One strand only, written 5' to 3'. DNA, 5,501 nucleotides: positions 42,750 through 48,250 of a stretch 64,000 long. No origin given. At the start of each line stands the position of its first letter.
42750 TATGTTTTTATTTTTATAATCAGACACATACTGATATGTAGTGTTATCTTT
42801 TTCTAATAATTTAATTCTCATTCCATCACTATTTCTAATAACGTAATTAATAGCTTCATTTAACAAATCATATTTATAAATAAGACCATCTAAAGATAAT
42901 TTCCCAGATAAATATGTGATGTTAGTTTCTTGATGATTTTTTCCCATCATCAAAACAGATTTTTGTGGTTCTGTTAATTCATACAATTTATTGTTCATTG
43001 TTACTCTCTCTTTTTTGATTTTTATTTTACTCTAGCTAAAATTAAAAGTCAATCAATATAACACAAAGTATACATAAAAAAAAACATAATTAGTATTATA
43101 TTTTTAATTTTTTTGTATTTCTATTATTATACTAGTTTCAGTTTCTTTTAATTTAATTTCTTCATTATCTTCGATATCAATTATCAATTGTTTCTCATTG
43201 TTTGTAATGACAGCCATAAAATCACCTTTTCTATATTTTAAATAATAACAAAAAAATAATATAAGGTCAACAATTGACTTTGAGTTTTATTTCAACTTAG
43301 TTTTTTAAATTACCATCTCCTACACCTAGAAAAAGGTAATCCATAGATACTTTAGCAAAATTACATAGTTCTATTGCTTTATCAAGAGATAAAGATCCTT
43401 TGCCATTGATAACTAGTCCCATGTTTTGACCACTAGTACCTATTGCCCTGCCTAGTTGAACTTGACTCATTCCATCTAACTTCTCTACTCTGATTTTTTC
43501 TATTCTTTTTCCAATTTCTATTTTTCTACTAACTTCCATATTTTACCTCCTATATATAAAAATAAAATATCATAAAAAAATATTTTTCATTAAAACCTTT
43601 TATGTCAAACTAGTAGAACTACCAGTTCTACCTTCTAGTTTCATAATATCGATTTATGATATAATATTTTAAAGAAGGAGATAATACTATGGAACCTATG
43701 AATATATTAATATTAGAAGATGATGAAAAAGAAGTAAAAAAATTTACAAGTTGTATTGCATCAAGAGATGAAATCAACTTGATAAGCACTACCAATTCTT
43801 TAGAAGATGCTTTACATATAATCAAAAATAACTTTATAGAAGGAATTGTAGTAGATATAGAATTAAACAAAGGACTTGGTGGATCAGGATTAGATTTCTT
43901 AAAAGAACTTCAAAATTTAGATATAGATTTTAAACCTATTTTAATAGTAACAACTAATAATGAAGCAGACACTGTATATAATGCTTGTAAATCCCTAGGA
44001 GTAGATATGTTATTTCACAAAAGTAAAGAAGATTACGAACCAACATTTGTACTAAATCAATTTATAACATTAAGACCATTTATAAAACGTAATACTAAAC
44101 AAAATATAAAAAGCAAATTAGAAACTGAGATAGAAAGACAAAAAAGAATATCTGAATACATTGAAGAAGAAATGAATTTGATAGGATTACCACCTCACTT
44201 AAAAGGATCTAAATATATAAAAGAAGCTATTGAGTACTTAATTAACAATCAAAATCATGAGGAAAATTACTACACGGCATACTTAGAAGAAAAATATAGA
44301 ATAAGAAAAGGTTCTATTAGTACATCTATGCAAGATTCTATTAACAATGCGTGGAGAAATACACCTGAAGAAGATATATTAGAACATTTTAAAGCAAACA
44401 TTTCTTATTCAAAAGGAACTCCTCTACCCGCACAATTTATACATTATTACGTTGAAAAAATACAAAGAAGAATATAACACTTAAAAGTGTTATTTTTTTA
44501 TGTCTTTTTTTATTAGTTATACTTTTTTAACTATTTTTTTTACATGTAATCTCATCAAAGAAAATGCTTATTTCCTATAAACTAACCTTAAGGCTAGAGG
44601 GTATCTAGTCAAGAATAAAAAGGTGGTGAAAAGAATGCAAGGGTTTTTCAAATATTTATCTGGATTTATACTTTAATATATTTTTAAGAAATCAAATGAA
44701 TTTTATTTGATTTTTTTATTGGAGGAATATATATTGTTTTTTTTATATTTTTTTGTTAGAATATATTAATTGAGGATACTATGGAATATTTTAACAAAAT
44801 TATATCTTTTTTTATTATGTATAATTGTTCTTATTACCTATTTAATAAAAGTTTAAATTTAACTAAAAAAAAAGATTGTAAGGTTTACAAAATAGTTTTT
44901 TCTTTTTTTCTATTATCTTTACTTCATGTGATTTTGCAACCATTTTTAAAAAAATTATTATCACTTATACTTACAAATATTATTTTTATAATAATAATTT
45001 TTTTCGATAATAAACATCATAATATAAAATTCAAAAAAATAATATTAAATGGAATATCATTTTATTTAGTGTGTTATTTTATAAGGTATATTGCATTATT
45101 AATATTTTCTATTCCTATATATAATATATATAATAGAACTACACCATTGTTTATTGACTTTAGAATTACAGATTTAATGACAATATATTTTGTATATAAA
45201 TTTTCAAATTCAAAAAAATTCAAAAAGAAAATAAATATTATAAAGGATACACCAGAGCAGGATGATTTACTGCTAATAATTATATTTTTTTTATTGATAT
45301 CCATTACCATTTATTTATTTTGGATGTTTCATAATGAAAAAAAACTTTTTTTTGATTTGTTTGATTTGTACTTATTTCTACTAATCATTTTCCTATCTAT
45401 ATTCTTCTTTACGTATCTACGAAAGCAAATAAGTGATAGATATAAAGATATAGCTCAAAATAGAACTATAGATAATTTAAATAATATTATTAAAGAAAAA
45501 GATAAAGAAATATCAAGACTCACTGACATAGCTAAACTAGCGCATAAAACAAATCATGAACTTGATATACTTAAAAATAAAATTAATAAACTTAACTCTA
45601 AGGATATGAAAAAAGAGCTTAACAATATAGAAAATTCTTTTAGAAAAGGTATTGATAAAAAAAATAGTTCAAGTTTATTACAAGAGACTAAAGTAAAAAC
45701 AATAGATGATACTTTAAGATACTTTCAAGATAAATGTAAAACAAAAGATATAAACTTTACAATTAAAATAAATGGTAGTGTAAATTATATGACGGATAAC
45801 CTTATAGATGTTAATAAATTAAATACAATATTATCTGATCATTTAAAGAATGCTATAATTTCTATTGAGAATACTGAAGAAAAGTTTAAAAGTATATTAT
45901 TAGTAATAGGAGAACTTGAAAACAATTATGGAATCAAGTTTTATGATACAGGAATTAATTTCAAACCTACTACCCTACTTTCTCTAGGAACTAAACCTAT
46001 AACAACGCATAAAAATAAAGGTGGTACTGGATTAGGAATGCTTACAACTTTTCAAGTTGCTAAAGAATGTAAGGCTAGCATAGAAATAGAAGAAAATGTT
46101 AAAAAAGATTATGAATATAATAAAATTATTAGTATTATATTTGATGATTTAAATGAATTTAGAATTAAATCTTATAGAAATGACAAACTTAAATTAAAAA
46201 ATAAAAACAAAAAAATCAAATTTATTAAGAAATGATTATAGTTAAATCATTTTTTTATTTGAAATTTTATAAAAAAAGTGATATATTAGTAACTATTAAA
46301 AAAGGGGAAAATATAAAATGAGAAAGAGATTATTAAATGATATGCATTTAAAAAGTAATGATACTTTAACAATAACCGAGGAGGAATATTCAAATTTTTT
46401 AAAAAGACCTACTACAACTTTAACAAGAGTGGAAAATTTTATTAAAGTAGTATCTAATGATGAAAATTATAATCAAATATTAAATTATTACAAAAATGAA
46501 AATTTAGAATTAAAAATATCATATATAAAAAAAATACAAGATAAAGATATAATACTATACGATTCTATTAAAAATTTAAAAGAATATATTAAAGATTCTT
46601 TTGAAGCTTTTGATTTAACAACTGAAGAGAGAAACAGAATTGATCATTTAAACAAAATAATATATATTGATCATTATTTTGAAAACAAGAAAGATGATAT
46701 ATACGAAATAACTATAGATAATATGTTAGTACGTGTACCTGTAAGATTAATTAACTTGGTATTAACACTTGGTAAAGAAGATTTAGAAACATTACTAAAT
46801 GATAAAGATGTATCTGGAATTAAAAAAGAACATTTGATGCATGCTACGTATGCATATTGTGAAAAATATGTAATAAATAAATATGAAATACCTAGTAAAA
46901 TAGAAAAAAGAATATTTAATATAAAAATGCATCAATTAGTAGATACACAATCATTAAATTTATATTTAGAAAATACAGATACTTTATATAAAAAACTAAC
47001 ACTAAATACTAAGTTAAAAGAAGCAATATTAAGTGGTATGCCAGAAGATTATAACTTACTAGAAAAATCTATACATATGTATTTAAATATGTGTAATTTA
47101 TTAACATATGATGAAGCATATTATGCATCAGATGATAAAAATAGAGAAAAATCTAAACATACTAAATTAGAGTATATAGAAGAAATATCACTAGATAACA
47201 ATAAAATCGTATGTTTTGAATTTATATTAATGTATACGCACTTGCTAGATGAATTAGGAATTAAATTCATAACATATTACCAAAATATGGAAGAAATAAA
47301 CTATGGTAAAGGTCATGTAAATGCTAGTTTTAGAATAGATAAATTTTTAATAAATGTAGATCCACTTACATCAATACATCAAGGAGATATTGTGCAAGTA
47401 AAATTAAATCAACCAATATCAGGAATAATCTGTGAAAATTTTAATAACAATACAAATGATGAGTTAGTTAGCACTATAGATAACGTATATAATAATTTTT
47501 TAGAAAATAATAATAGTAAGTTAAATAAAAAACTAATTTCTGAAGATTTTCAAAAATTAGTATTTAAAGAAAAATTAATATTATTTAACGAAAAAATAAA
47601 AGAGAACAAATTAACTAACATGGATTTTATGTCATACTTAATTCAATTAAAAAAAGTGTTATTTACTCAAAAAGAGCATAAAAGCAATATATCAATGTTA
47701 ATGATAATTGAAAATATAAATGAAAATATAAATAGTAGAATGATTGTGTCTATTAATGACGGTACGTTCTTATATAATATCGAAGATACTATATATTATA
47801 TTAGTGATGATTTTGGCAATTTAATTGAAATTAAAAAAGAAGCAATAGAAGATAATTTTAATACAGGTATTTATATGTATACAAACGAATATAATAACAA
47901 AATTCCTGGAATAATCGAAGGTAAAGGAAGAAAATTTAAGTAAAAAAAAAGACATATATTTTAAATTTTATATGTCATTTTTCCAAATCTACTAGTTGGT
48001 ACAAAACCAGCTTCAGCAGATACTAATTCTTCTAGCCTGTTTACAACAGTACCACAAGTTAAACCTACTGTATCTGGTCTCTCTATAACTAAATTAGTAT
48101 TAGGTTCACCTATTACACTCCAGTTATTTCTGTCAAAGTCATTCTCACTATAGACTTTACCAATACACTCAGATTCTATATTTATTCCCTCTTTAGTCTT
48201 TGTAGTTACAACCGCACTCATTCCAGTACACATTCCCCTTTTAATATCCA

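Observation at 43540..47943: Peptide-signalling-like cassette next to the NRPS: Spo0A_C-type regulator, 13-codon ORF, multi-TM kinase and transglutaminase-fold protein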

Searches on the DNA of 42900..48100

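Call 73: search_rna_families(source=window, start=42900, end=48100, threshold=evalue, max_evalue=1)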
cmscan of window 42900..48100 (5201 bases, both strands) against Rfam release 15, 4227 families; matches with E-value up to 1: 1.
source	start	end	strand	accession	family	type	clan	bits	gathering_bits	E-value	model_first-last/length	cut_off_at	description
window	43716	43759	+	RF01306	sR52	Gene; snRNA; snoRNA; CD-box;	-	20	50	0.72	1-60/60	no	Small nucleolar RNA sR52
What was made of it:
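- Tried and rejected: Rfam at E<=1 gave only one chance-level snoRNA hit inside the regulator ORF (call 73).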

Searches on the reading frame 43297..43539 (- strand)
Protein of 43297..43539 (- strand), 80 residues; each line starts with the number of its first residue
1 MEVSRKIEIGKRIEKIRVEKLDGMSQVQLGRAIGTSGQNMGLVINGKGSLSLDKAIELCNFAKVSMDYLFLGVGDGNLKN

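Call 3: search_protein_families(library=pfam, proteins=[window:43297-43539:-], max_evalue=0.1)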
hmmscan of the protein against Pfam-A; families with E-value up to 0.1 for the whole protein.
window:43297-43539:- (80 aa): 2 families
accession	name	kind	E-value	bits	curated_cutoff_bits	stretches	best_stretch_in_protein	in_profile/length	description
PF01381.28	HTH_3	-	3.1e-05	24.4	23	1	18-69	6-55/55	Helix-turn-helix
PF13560.12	HTH_31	-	0.053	14.3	27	1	18-65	11-57/64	Helix-turn-helix domain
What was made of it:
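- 43297..43539 (-): Small XRE-family HTH protein (80 aa), transcribed divergently from the regulator. It is a conserved fourth member of the module. Pfam HTH_3 scores 24.4 bits (call 3).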

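Call 6: search_protein_families(library=ncbifam, proteins=[window:43297-43539:-], max_evalue=0.1)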
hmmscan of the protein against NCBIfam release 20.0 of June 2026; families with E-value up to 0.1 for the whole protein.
window:43297-43539:- (80 aa): 5 families
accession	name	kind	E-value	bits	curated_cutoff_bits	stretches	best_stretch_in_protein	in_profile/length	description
TIGR03070.1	couple_hipB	subfamily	0.00026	20.9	71.65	1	8-60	2-52/58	type II toxin-antitoxin system Y4mF family antitoxin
TIGR02607.1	antidote_HigA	equivalog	0.0003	20.6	47.7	1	16-68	11-65/81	HigA family addiction module antitoxin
NF041951.1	phage_RstR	subfamily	0.0006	20.1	80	1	8-70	2-62/108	RstR family transcriptional repressor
NF052239.1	antitox_spr1629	equivalog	0.054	12.6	335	1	9-70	3-62/377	spr1629 family repressor/antitoxin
NF047487.2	MPL17FamLepto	equivalog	0.063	13.7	180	1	38-63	90-115/129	cell surface protein MPL17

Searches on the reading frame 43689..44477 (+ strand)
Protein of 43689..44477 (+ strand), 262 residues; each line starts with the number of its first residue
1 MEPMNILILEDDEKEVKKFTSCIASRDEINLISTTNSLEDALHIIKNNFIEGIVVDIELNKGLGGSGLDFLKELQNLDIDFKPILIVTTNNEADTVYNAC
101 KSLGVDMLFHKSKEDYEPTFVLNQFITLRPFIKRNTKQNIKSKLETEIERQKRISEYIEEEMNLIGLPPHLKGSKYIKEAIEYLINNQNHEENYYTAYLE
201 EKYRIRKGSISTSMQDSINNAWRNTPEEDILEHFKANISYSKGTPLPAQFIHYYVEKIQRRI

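Call 3: search_protein_families(library=pfam, proteins=[window:43689-44477:+], max_evalue=0.1)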
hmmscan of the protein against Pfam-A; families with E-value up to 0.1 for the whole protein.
window:43689-44477:+ (262 aa): 3 families
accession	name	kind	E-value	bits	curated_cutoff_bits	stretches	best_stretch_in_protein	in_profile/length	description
PF08769.17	Spo0A_C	-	3.6e-13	49.9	25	1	158-258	1-104/104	Sporulation initiation factor Spo0A C terminal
PF00072.30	Response_reg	-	1.2e-09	38.8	30.2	1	6-111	1-99/111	Response regulator receiver domain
PF20274.4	cREC_REC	-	0.019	16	27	1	8-93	3-78/88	Cyclic-phosphate processing Receiver domain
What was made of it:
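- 43689..44477 (+): Response regulator (262 aa) with a REC domain and a Spo0A_C DNA-binding domain. It is a Spo0A paralog-like protein, not Spo0A itself. Pfam hits are above cutoff (call 3).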

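Call 6: search_protein_families(library=ncbifam, proteins=[window:43689-44477:+], max_evalue=0.1)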
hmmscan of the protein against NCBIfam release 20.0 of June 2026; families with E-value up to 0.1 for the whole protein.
window:43689-44477:+ (262 aa): 16 families
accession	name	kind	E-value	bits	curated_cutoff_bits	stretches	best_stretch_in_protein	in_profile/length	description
TIGR02875.1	spore_0_A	equivalog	7.2e-18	64.8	200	1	4-258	3-255/262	sporulation transcription factor Spo0A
NF047654.1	DiguCycDgcRLepto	equivalog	4.7e-06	25.7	500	1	5-117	4-111/295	diguanylate cyclase DgcR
NF033791.1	ActR_PrrA_rreg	equivalog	9.8e-06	25.7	250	1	5-110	3-102/173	ActR/PrrA/RegA family redox response regulator transcription factor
NF008469.0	PRK11361.1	equivalog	8e-05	21.5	714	1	1-109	1-104/461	acetoacetate metabolism transcriptional regulator AtoC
NF007935.0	PRK10651.1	equivalog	0.00033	19.9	250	1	2-119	5-114/216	two-component system response regulator NarL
NF007750.0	PRK10430.1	equivalog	0.00051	19.6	262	1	4-109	2-105/239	two-component system response regulator DcuR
NF009206.0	PRK12555.1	subfamily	0.00072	18.6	342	1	4-107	1-101/340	chemotaxis-specific protein-glutamate methyltransferase CheB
NF047785.1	respo_reg_MadR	equivalog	0.001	18.5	300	1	8-101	4-97/209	MadR family response regulator transcription factor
NF007969.0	PRK10693.1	equivalog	0.001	18.2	329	1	5-117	9-114/337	two-component system response regulator RssB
NF033120.0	vanR_FM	exception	0.0013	18.5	460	1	1-146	1-137/231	vancomycin resistance response regulator transcription factor, VanR-F/VanR-M family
NF001965.0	PRK00742.1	subfamily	0.002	17.4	293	1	2-115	2-112/357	chemotaxis-specific protein-glutamate methyltransferase CheB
NF049963.1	RespRegFlgRCampy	domain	0.0024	16.8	750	1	4-137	1-120/429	fla regulon two-component system response regulator FlgR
NF007403.0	PRK09935.1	equivalog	0.0092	15.6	271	1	2-110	2-105/210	fimbria biosynthesis transcriptional regulator FimZ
NF007689.0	PRK10365.1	equivalog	0.03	13.1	760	1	5-110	7-106/441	sigma-54-dependent response regulator transcription factor ZraR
NF045717.1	DVU0259_DivK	exception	0.042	14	160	1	5-89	4-84/117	DVU0259 family response regulator domain-containing protein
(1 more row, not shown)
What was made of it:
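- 43689..44477 (+): TIGR02875 (Spo0A) scores 64.8 bits against a cutoff of 200 (call 6).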

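Call 21: find_homologous_proteins(query=window:43689-44477:+, max_evalue=1e-20)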
Query window:43689-44477:+ (262 aa): 25 proteins with E <= 1e-20 among 871 candidates.
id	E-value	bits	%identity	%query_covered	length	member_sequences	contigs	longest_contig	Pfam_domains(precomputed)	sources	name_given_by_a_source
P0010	4.2e-168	575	100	100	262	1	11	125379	PF00072.31,PF08769.18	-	-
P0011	3.3e-119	415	69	100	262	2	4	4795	PF00072.31,PF08769.18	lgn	-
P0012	6.5e-105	368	60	99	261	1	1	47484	PF00072.31,PF08769.18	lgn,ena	-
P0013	6.2e-101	355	58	100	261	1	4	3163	PF00072.31,PF08769.18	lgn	-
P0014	3.8e-99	349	59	100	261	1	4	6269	PF00072.31,PF08769.18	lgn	-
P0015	1.5e-98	347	58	100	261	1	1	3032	PF00072.31,PF08769.18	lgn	-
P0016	7.4e-95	335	57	99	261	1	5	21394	PF00072.31,PF08769.18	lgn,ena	-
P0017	9.3e-94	332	57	99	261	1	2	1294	PF00072.31,PF08769.18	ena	-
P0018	7.5e-93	329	62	92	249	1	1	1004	PF00072.31,PF08769.18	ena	-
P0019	8.5e-93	328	55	99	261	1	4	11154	PF00072.31,PF08769.18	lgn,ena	-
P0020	1.2e-92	328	57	98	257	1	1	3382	PF00072.31,PF08769.18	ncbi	-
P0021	2.3e-92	327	57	99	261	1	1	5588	PF00072.31,PF08769.18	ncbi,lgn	-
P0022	1.9e-90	321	54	100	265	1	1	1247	PF00072.31,PF08769.18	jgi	-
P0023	1.0e-89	318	54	99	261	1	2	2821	PF00072.31,PF08769.18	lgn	-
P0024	2.4e-89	317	64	86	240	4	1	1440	PF00072.31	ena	-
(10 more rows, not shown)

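Call 23: find_encoding_contigs(protein=P0010, flank=3000, max_places=10)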
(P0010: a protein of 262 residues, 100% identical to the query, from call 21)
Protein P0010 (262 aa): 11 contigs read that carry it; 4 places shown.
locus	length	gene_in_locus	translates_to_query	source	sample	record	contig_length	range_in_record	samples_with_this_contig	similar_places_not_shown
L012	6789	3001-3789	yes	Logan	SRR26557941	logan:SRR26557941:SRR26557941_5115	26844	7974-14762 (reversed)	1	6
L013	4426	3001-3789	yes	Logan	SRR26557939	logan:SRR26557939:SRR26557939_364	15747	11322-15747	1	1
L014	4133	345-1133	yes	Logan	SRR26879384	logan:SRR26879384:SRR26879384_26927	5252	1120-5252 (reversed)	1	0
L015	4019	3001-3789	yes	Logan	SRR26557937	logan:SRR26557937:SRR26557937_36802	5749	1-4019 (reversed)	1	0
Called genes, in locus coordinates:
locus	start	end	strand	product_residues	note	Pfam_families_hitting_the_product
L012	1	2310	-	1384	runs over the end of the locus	PF00668:Condensation, PF00501:AMP-binding, PF00550:PP-binding (weak), PF01370:Epimerase, PF07993:NAD_binding_4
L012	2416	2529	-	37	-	-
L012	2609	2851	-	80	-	-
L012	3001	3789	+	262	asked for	PF00072:Response_reg, PF08769:Spo0A_C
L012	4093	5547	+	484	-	-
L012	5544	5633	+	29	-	-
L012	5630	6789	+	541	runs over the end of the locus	-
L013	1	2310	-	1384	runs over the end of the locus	PF00668:Condensation, PF00501:AMP-binding, PF00550:PP-binding (weak), PF01370:Epimerase, PF07993:NAD_binding_4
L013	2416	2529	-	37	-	-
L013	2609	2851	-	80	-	-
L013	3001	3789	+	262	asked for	PF00072:Response_reg, PF08769:Spo0A_C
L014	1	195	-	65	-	?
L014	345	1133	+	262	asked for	PF00072:Response_reg, PF08769:Spo0A_C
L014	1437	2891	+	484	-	-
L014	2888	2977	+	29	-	-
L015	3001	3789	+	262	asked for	PF00072:Response_reg, PF08769:Spo0A_C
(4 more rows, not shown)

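Call 52: search_solved_structures(query=window:43689-44477:+, max_evalue=0.001, show_alignments=3)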
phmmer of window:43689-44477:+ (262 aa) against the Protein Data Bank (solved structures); distinct sequences matched with E-value up to 0.001: 4.
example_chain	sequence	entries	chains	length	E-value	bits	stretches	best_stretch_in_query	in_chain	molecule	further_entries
9qih_A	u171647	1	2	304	3.2e-08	36.6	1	2-187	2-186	SenB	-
1fc3_A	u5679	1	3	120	2.9e-05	26.9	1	152-259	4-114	SPO0A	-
1lq1_A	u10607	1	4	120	9.5e-05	25.3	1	151-259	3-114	Stage 0 sporulation protein A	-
5lwk_A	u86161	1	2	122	0.00035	23.4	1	5-108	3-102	Transcriptional regulatory protein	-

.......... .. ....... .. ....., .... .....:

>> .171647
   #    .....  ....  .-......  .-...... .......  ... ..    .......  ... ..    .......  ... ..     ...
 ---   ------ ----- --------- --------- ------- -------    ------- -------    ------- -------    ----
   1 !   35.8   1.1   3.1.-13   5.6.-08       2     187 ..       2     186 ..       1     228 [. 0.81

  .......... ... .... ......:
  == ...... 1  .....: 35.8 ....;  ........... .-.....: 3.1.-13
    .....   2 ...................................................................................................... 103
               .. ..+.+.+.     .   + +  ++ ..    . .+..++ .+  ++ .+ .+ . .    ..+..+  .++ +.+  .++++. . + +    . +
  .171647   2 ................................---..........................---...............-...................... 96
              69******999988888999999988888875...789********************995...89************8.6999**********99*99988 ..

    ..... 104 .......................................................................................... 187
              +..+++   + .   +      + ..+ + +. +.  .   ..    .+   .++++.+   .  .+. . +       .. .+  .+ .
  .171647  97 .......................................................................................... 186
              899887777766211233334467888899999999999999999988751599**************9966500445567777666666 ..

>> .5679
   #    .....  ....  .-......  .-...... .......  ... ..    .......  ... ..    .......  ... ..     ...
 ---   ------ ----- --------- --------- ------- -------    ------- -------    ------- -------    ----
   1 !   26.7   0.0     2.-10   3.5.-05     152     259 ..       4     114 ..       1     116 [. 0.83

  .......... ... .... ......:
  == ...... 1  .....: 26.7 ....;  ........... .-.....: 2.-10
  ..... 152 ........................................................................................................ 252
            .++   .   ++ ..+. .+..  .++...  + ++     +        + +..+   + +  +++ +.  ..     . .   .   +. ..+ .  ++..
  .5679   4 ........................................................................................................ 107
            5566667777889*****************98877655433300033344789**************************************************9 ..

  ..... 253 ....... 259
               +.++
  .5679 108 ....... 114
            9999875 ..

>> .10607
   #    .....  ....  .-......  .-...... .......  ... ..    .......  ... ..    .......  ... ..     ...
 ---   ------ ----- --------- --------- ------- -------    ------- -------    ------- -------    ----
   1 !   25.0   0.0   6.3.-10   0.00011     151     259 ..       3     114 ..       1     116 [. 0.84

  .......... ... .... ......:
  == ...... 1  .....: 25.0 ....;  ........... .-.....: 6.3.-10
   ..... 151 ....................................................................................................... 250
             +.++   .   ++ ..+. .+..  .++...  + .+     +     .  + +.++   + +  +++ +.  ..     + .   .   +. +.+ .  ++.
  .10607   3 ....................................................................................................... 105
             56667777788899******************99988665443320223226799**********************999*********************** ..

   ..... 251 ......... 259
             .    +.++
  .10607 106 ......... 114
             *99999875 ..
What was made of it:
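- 43689..44477 (+): The C-terminal domain aligns to Spo0A structures 1FC3 and 1LQ1, but the recognition helix differs: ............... here, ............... in Spo0A (call 52).
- On Spo0A (TIGR02875 equivalog): The helix reads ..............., against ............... in 1FC3/1LQ1 (call 52).
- Regulator binding to the repeats is untested, and its recognition helix differs from that of Spo0A (call 52).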
